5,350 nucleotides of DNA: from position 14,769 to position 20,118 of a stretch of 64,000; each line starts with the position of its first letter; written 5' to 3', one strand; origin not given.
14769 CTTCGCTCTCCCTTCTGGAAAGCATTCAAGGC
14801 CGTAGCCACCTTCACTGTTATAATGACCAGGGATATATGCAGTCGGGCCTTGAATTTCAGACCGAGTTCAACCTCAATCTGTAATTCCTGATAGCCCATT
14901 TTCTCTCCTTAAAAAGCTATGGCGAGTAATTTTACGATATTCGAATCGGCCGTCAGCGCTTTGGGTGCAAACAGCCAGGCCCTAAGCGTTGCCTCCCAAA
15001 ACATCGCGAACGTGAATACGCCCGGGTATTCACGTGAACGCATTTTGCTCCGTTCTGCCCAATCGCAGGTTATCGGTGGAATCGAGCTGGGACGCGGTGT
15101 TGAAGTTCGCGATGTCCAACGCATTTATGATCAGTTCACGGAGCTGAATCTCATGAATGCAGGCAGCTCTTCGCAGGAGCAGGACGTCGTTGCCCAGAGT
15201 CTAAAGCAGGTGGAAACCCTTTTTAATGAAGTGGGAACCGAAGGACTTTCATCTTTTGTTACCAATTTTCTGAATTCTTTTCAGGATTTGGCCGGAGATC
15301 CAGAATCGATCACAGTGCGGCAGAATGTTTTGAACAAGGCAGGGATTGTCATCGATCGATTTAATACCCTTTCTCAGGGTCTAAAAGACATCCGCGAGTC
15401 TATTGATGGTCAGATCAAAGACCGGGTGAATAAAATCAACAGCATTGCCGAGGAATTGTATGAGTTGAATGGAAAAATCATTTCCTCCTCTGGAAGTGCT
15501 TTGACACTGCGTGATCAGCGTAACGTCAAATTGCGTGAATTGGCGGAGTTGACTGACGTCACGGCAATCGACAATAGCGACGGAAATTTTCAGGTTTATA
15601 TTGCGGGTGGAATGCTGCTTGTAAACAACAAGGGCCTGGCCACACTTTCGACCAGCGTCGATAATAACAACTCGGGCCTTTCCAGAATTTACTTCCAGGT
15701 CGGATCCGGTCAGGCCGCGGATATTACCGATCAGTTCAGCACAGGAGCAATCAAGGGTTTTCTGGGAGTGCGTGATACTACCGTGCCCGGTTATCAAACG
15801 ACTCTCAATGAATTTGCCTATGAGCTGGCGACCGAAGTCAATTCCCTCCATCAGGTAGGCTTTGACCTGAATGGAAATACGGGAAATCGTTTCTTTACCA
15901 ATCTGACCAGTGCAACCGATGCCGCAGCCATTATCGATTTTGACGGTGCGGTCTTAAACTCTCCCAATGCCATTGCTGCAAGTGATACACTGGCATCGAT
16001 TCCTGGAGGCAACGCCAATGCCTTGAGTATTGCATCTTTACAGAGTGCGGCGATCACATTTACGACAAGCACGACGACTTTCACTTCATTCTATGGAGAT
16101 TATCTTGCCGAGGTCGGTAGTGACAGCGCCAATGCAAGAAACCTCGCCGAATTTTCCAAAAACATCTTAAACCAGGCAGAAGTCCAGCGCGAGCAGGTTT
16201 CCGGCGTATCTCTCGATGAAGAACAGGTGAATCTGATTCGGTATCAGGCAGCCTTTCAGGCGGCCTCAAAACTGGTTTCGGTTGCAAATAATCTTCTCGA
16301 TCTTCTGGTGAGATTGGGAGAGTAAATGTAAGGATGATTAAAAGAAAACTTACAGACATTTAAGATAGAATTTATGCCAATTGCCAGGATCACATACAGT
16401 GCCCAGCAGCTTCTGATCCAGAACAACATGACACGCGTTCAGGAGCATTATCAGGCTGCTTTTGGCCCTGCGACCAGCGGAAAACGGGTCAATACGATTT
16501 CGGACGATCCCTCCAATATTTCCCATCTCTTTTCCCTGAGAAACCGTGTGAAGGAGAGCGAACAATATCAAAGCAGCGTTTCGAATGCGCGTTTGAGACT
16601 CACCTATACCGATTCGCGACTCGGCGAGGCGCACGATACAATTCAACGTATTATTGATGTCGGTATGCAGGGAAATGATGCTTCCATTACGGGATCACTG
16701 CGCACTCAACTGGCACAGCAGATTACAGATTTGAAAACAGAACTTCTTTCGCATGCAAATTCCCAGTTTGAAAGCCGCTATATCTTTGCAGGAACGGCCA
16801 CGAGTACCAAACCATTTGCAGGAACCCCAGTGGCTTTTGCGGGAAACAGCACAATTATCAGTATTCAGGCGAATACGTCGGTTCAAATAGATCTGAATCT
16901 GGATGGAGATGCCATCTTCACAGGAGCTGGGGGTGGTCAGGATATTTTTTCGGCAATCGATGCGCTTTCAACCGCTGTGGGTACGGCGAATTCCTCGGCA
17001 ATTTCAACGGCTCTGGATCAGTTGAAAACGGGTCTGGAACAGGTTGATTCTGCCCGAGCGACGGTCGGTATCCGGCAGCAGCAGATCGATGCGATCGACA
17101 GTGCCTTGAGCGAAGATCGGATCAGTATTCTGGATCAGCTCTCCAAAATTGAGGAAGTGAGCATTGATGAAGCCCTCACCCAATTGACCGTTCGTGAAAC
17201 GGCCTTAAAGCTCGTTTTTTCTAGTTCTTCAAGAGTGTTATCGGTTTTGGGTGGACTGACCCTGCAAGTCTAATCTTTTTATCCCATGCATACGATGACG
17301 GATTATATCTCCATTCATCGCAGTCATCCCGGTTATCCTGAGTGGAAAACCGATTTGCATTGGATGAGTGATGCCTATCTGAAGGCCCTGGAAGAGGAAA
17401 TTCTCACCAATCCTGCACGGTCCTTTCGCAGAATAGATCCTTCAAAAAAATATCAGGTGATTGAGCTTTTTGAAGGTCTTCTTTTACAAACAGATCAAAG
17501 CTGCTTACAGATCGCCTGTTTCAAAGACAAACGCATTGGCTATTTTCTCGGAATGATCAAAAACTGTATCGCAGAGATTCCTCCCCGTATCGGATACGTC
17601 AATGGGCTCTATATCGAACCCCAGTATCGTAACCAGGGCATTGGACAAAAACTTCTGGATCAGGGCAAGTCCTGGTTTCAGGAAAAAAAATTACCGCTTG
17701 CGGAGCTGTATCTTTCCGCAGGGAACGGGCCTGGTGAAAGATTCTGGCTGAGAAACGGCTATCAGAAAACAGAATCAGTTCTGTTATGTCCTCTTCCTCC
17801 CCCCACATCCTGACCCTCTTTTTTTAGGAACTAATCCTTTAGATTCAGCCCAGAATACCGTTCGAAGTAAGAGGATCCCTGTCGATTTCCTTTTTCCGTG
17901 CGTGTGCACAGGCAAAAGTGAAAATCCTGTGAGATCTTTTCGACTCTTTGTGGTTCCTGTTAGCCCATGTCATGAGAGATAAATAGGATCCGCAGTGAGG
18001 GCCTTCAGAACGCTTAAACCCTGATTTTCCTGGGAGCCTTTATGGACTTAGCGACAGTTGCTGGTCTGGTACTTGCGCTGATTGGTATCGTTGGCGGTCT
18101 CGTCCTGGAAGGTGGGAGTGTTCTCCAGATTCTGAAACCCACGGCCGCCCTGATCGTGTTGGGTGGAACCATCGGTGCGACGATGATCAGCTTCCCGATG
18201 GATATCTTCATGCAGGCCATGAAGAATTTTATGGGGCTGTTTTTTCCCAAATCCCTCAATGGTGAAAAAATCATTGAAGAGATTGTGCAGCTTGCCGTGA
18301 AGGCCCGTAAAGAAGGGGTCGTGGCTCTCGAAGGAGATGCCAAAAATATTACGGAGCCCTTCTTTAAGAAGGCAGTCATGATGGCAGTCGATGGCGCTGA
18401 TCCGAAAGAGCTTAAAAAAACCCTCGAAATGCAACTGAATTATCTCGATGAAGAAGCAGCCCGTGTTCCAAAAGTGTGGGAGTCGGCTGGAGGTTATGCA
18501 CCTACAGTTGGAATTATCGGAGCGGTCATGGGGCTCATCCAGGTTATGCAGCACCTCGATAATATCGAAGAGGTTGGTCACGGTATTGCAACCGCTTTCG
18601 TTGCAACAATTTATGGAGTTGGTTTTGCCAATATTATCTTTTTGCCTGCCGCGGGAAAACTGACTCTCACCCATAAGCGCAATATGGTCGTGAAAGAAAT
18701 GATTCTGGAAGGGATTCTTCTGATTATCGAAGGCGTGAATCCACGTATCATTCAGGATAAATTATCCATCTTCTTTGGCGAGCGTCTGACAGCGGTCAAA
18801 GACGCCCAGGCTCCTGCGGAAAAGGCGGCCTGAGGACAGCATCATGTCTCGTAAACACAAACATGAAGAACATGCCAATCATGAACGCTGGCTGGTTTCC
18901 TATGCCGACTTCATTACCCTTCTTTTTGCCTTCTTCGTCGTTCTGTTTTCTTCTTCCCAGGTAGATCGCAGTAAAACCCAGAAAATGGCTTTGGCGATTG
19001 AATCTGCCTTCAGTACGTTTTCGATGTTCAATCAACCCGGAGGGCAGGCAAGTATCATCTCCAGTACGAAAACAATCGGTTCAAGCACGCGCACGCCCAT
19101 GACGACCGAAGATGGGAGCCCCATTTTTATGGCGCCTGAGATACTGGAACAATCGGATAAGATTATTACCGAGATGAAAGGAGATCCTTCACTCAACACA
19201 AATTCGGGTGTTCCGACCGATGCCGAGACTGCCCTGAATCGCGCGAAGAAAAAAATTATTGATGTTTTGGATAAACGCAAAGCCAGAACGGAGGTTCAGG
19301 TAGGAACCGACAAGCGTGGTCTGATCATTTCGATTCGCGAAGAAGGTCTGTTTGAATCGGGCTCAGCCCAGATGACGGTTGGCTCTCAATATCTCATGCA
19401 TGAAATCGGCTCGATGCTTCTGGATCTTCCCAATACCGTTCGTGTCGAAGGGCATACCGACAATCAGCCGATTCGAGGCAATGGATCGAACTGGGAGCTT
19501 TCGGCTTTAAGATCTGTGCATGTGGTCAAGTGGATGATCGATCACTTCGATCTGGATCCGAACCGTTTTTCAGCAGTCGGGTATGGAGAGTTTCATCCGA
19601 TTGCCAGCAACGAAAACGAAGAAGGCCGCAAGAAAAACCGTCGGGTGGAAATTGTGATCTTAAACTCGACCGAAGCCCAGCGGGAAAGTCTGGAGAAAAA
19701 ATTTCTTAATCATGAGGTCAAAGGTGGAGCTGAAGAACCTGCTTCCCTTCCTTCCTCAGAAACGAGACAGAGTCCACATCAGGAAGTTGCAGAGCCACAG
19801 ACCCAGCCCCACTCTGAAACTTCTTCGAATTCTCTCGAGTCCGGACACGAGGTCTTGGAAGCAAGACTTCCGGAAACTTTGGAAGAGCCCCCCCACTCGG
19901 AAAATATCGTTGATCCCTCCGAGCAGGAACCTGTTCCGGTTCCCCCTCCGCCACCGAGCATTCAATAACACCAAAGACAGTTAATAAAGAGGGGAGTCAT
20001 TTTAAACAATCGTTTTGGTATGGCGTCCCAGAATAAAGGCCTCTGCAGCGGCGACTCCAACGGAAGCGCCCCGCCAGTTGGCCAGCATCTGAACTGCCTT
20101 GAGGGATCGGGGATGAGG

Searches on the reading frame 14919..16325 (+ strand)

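Call 28: search_protein_families(library=pfam, proteins=[window:14919-16325:+], max_evalue=0.001)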
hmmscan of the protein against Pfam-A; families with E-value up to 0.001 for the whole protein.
window:14919-16325:+ (468 aa): 3 families
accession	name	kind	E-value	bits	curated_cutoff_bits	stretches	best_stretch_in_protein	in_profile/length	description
PF22638.1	FlgK_D1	-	6.8e-61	206.3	28.6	1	95-326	1-233/233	Flagellar hook-associated protein FlgK helical domain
PF06429.18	Flg_bbr_C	-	9.3e-09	35.1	23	1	427-465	7-45/46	Flagellar basal body rod FlgEFG protein C-terminal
PF00460.25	Flg_bb_rod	-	2.7e-08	34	20.7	1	9-37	2-30/31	Flagella basal body rod protein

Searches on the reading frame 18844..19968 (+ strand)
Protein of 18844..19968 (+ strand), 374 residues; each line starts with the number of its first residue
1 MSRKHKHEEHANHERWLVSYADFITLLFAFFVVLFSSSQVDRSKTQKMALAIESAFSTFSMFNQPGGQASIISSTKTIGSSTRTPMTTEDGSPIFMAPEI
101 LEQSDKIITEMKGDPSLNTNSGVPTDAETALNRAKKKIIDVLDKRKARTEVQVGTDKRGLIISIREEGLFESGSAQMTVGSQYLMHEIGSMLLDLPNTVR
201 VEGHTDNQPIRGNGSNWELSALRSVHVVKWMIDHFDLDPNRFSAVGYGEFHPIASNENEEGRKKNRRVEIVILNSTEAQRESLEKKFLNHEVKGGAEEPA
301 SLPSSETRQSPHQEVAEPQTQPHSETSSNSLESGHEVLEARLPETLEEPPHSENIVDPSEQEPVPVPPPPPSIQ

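Call 28: search_protein_families(library=pfam, proteins=[window:18844-19968:+], max_evalue=0.001)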
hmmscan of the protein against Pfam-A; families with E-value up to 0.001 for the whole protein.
window:18844-19968:+ (374 aa): 2 families
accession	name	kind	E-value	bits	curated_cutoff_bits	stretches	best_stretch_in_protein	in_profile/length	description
PF13677.11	MotB_plug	-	2.4e-21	75.5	24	1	4-56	4-58/58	Membrane MotB of proton-channel complex MotA/MotB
PF00691.25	OmpA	-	2.3e-15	57.2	27.2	1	169-266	1-98/98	OmpA family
